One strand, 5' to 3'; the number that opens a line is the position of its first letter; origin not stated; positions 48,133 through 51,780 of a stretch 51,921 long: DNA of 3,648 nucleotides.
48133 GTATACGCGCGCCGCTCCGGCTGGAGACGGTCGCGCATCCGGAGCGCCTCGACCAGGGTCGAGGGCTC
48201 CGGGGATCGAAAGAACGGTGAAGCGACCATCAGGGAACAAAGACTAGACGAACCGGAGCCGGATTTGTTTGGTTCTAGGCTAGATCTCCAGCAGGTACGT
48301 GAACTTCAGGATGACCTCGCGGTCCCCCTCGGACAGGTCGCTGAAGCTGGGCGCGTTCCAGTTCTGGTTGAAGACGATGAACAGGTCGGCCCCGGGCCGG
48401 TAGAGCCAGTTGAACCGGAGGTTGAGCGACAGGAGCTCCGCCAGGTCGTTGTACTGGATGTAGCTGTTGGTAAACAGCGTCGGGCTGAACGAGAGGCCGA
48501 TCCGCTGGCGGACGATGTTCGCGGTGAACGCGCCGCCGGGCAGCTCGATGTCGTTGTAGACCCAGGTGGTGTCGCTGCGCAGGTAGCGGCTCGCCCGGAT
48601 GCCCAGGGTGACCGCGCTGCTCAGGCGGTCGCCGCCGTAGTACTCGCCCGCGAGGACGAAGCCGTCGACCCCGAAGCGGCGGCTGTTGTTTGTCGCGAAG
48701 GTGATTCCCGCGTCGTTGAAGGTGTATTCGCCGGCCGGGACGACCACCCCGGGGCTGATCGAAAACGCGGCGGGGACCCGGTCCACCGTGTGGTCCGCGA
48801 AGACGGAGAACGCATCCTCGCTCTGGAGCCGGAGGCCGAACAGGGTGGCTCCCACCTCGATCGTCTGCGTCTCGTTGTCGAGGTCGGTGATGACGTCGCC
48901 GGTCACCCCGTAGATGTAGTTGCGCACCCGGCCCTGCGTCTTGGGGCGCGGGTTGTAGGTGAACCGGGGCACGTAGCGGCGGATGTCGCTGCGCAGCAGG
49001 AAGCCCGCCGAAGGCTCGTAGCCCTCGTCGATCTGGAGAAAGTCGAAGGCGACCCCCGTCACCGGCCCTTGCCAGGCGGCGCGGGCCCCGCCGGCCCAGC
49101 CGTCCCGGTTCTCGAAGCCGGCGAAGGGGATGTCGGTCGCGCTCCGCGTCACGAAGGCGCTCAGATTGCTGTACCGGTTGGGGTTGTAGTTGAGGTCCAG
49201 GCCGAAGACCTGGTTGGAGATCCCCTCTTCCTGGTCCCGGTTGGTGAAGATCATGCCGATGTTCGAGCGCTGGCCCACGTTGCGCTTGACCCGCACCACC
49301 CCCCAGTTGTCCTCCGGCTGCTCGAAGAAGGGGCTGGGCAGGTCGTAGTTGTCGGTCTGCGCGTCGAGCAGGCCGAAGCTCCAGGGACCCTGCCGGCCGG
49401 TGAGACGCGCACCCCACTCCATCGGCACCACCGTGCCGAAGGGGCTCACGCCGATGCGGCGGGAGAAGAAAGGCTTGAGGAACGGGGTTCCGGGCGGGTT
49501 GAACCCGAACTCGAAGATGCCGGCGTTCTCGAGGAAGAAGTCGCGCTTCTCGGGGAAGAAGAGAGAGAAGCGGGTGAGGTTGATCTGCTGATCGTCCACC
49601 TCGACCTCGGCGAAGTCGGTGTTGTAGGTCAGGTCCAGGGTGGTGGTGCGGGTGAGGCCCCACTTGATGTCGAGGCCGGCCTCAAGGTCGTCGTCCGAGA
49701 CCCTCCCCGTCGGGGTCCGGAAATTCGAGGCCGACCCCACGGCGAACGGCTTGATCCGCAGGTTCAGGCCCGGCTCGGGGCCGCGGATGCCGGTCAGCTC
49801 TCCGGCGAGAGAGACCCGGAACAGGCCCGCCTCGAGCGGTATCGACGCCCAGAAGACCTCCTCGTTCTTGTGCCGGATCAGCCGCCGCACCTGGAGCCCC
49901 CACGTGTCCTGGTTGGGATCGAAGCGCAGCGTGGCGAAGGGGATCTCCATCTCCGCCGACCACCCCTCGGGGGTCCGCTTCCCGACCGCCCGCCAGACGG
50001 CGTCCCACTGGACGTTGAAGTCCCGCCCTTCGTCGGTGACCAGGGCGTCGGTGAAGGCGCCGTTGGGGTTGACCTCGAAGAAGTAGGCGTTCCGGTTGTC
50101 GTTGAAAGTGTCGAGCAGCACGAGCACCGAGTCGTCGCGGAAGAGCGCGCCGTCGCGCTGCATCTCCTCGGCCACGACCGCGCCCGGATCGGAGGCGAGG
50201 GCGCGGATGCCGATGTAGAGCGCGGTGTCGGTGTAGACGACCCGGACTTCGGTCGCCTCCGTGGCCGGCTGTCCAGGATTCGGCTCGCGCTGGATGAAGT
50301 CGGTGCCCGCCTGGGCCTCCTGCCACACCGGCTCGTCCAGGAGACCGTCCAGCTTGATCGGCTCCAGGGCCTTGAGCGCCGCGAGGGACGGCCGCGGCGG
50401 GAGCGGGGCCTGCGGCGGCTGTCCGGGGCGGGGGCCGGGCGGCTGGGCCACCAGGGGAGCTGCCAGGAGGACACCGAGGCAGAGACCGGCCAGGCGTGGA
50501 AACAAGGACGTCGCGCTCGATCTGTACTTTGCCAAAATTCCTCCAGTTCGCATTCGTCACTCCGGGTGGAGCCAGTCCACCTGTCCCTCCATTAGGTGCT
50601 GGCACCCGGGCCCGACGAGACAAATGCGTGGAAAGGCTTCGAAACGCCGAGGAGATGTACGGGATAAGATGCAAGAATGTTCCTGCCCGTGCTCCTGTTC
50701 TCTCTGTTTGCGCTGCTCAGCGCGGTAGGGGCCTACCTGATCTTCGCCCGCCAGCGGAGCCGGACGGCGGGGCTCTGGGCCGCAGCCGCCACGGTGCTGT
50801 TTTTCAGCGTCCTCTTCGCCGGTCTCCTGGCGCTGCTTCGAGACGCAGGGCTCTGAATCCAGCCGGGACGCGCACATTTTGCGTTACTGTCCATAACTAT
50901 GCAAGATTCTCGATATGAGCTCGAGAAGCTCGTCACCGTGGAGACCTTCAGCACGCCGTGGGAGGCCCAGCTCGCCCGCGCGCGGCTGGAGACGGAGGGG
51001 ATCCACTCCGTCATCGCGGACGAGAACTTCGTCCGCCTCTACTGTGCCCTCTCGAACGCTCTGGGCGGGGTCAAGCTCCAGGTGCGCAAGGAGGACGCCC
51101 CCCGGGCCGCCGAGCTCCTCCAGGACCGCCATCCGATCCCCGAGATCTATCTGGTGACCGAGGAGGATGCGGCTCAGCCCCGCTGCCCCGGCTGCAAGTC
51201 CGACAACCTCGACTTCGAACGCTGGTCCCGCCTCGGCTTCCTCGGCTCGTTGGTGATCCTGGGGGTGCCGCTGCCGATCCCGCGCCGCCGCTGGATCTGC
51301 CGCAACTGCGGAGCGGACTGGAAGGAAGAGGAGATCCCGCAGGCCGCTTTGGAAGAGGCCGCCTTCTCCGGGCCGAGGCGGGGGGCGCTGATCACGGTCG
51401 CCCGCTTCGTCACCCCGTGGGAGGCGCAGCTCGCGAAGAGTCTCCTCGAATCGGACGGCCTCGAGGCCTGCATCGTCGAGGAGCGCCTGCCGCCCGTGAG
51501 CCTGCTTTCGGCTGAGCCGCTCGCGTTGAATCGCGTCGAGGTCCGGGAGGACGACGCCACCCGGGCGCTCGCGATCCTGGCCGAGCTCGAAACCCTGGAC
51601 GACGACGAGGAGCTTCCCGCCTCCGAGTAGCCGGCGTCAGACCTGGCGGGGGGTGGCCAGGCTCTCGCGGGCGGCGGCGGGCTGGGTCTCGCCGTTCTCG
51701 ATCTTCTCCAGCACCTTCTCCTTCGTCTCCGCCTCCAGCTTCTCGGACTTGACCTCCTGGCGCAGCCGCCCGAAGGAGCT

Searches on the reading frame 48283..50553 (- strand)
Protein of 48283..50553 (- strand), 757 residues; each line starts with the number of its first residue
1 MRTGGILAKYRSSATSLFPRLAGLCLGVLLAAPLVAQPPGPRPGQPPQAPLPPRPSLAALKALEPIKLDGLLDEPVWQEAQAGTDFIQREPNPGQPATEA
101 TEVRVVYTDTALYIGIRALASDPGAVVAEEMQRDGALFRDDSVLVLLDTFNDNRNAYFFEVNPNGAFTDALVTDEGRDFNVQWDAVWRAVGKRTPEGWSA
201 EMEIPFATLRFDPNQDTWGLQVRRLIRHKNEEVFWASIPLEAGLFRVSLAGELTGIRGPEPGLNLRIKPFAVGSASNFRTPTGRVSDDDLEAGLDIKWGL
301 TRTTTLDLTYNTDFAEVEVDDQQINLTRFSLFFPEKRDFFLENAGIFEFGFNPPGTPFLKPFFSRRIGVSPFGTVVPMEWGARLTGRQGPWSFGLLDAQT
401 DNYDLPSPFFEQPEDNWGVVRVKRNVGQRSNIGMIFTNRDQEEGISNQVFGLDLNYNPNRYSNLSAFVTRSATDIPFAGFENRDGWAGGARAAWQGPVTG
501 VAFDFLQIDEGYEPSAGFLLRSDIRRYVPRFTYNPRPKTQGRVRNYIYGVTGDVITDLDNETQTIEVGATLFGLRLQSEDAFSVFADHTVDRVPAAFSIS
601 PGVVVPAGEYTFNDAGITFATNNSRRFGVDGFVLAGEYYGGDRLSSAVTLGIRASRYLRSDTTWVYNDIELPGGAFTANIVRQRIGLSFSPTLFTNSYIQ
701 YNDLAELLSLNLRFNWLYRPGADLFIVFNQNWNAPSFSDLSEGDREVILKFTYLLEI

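Call 6: search_protein_families(library=pfam, proteins=[window:48283-50553:-], max_evalue=0.00001)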
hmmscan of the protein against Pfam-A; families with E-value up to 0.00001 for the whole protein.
window:48283-50553:- (757 aa): 1 family
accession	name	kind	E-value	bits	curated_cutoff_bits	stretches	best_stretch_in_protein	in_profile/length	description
PF19313.5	DUF5916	-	2.7e-17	63.2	22.6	1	263-374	3-101/572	Domain of unknown function (DUF5916)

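Call 9: search_protein_families(library=ncbifam, proteins=[window:48283-50553:-], max_evalue=0.00001)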
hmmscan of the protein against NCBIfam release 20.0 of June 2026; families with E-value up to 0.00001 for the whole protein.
window:48283-50553:- (757 aa): 0 families

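Call 67: search_solved_structures(query=window:48283-50553:-, max_evalue=1, show_alignments=0)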
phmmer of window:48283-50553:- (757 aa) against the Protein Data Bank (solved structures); distinct sequences matched with E-value up to 1: 1.
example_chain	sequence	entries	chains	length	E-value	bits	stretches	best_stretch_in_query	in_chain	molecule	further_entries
6bqo_C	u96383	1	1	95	0.6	11.1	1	647-699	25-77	Monobody S8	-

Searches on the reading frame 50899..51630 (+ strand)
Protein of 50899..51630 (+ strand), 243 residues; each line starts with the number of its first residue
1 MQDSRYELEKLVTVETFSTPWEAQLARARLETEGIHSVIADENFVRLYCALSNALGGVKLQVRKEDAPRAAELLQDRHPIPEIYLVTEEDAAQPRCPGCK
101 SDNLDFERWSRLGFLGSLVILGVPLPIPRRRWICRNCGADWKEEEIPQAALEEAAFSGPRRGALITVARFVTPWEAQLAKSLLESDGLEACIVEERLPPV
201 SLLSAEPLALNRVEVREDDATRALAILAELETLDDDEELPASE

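Call 6: search_protein_families(library=pfam, proteins=[window:50899-51630:+], max_evalue=0.00001)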
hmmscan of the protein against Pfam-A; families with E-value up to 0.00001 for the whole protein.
window:50899-51630:+ (243 aa): 1 family
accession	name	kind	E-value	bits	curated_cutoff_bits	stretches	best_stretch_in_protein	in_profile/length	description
PF09413.15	DUF2007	-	6.9e-17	61.8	25.7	2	165-231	2-66/66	Putative prokaryotic signal transducing protein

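Call 9: search_protein_families(library=ncbifam, proteins=[window:50899-51630:+], max_evalue=0.00001)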
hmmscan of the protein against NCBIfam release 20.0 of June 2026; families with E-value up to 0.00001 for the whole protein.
window:50899-51630:+ (243 aa): 1 family
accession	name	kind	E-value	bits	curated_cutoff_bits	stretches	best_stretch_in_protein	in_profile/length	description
NF040569.1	DUF2007_rel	subfamily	2e-12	47.2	55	0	13-77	9-72/74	DUF2007-related protein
